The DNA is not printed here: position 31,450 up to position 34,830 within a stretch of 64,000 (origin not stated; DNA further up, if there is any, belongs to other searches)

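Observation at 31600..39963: addA-addB operon in reversed gene order, chained to an RloC/PrrC-like zinc-hook ATPase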

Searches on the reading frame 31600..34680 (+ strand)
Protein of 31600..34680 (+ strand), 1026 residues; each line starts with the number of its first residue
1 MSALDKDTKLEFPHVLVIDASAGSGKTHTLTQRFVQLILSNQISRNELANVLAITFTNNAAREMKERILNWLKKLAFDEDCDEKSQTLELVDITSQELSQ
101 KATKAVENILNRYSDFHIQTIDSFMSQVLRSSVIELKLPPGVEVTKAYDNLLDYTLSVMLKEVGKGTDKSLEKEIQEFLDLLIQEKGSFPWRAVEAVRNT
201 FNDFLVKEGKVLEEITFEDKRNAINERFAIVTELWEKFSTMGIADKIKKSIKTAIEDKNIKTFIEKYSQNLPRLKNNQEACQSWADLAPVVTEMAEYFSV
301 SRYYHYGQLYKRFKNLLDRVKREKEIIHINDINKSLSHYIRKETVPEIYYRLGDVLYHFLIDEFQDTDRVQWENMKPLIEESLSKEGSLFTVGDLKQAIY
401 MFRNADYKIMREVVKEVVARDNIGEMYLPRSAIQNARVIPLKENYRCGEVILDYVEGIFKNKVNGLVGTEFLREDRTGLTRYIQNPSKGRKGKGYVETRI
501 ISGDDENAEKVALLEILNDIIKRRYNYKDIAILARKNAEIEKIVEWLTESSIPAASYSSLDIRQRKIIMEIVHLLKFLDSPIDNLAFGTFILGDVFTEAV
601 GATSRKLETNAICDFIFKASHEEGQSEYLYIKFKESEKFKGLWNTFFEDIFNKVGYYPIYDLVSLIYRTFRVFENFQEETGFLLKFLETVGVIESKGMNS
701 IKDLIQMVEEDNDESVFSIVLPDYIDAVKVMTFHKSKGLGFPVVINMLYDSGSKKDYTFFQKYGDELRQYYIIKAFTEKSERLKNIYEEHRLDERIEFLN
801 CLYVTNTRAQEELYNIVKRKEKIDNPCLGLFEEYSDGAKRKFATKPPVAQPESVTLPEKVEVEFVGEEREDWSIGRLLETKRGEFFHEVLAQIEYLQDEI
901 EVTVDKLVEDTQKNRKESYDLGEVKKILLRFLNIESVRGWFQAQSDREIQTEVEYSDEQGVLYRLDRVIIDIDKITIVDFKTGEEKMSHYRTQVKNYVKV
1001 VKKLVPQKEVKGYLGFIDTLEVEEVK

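Call 3: search_protein_families(library=pfam, proteins=[window:31600-34680:+], max_evalue=0.01)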
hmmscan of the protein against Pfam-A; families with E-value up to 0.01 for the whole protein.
window:31600-34680:+ (1026 aa): 6 families
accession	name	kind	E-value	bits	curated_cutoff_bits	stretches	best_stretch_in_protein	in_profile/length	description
PF00580.27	UvrD-helicase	-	9.8e-42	143.9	23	1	15-415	15-268/271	UvrD/REP helicase N-terminal domain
PF13361.12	UvrD_C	-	9.3e-24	84.9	25.6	1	439-817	1-347/350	UvrD-like helicase C-terminal domain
PF13245.12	AAA_19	-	8.9e-13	49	25.1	1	14-88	12-68/134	AAA domain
PF12705.13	PDDEXK_1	-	8.4e-07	29.6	22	1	880-1007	34-177/247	PD-(D/E)XK nuclease superfamily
PF13538.12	UvrD_C_2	-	0.00019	21.7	27.4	0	730-745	4-19/52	UvrD-like helicase C-terminal domain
PF13086.12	AAA_11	-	0.00081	19.7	27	1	10-109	14-109/257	AAA domain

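Call 4: search_protein_families(library=padloc, proteins=[window:31600-34680:+], max_evalue=0.01)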
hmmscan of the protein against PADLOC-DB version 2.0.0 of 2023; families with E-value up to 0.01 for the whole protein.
window:31600-34680:+ (1026 aa): 29 families (the best 25 are shown)
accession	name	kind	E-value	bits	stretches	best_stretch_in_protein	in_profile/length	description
PDLC00114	GajB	-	7.5e-26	88.9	2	343-744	203-564/635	UrvD helicase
PDLC03802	RTasHel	-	2.9e-25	87.2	2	16-72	21-73/675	DRT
PDLC00123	GajB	-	4.2e-22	76.5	3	248-550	75-328/540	UrvD helicase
PDLC00117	GajB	-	7.4e-21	72.3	2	359-559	222-382/604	UrvD helicase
PDLC00127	GajB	-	8.7e-20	68.7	2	322-445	170-288/594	UrvD helicase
PDLC00132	GajB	-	1.4e-19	68.2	2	15-70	18-68/625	UrvD helicase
PDLC00107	GajB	-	2.9e-19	67.1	3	16-93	31-103/587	UrvD helicase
PDLC00103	GajB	-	1.5e-18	65.1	2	358-817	214-601/612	UrvD helicase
PDLC00122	GajB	-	6.3e-18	62.9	3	10-70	13-69/502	UrvD helicase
PDLC00129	GajB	-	1.7e-16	58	2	330-550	201-371/594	UrvD helicase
PDLC00130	GajB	-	1e-14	51.8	2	343-423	193-270/589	UrvD helicase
PDLC00121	GajB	-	1.4e-14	51.5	2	13-73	18-76/565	UrvD helicase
PDLC00134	GajB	-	4.2e-14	50.5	2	301-574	170-398/431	UrvD helicase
PDLC00133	GajB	-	5.4e-14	50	2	10-70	20-77/382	UrvD helicase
PDLC00138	GajB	-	5.5e-14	49.8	2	16-70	20-72/581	UrvD helicase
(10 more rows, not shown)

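Call 5: search_protein_families(library=ncbifam, proteins=[window:31600-34680:+], max_evalue=0.01)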
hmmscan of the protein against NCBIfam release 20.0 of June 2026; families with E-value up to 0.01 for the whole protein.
window:31600-34680:+ (1026 aa): 14 families
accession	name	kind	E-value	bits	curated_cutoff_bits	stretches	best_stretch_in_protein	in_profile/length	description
NF010485.0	PRK13909.1-2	equivalog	7.6e-80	269.3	650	1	15-1024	5-908/909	RecB-like helicase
NF010487.0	PRK13909.1-4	equivalog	4.9e-73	246.8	759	2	14-577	5-525/924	RecB-like helicase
TIGR02784.1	addA_alphas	equivalog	3.1e-55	188.1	860.75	4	18-249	15-247/1138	double-strand break repair helicase AddA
TIGR00609.1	recB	equivalog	1.7e-51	175.5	696.05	2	9-407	5-421/1175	exodeoxyribonuclease V subunit beta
TIGR02785.1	addA_Gpos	equivalog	1.1e-40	139.4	707.65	3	193-468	238-489/1234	helicase-exonuclease AddAB subunit AddA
NF010486.0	PRK13909.1-3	equivalog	1.5e-38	132.5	1109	1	12-565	4-521/921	RecB-like helicase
TIGR01073.1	pcrA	equivalog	5.8e-36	124.1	911.2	2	341-747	198-568/725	DNA helicase PcrA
NF010484.0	PRK13909.1-1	equivalog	3e-31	108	1074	2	15-561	7-531/945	RecB-like helicase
TIGR01075.1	uvrD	equivalog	8.8e-25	87.1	1144.45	2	353-590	206-405/715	DNA helicase II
TIGR01074.1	rep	equivalog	9.6e-25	86.9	951.45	2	302-745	159-569/668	DNA helicase Rep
NF008743.0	PRK11773.1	equivalog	1.5e-24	86.4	965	2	351-589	209-409/720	DNA helicase II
NF008172.0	PRK10919.1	equivalog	1.3e-18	66.6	1168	2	325-745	179-569/673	DNA helicase Rep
NF008128.0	PRK10876.1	equivalog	6.5e-18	63.8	1697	2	313-409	335-429/1181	exodeoxyribonuclease V subunit beta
NF008276.0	PRK11054.1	equivalog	3.1e-13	49.1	543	2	14-73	211-266/684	DNA helicase IV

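Call 37: list_cluster_members(proteins=[P0001, P0036, window:31600-34680:+, window:42779-43867:-, window:26462-27175:-])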
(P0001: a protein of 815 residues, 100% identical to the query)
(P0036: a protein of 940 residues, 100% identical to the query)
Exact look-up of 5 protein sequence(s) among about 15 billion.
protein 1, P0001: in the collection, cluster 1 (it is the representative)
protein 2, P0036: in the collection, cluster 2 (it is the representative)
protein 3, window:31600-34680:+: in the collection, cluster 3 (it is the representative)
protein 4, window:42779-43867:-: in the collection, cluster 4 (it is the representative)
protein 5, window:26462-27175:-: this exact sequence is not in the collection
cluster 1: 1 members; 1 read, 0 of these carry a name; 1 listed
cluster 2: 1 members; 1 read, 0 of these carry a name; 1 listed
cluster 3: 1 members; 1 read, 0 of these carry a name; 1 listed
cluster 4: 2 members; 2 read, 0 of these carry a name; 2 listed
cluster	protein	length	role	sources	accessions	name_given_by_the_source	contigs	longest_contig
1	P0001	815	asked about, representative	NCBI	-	-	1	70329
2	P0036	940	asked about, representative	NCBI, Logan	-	-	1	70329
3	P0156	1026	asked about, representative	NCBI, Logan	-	-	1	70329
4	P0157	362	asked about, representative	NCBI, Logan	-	-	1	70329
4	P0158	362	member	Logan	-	-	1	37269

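Call 49: search_solved_structures(query=window:31600-34680:+, max_evalue=0.00001)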
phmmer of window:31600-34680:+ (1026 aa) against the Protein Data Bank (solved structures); distinct sequences matched with E-value up to 0.00001: 16.
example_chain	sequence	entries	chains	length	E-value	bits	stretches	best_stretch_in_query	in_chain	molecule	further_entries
3u44_A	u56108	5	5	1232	1.4e-20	76.3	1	316-469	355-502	ATP-dependent helicase/nuclease subunit A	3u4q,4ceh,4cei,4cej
1pjr_A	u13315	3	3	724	1.4e-18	69.6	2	343-750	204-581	PCRA | ATP-DEPENDENT HELICASE PCRA | HELICASE PCRA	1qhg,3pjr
2pjr_A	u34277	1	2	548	3.7e-17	65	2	343-591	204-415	PROTEIN (HELICASE PCRA)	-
9dci_A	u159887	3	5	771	1.1e-15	60.1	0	346-586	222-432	ATP-dependent DNA helicase UvrD1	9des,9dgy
1uaa_A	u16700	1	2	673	5.3e-15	57.8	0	17-72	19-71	PROTEIN (ATP-DEPENDENT DNA HELICASE REP.)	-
4c2u_A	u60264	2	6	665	7.4e-14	54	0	17-68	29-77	DNA HELICASE II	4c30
4c2t_A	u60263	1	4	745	1.3e-13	53.2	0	17-68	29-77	DNA HELICASE II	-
3lfu_A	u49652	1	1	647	1.1e-10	43.5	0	16-68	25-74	DNA helicase II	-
2is1_A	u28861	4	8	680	2e-10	42.7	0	16-68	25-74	DNA helicase II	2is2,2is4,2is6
1w36_B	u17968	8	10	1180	2.5e-09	39.1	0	312-417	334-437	EXODEOXYRIBONUCLEASE V BETA CHAIN | RecBCD enzyme subunit RecB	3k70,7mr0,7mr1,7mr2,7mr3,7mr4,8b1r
8b1t_B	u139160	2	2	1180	2.5e-09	39.1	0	312-417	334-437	RecBCD enzyme subunit RecB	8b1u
5mbv_B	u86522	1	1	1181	2.5e-09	39.1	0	312-417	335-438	RecBCD enzyme subunit RecB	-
6sjb_B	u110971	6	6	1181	2.5e-09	39.1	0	312-417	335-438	RecBCD enzyme subunit RecB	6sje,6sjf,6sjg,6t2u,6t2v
5ld2_B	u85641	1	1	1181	2.5e-09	39.1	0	312-417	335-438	RecBCD enzyme subunit RecB,RecBCD enzyme subunit RecB,RecBCD enzyme subunit RecB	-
1qhh_B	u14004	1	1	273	4.5e-09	38.2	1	344-590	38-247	PROTEIN (PCRA (SUBUNIT))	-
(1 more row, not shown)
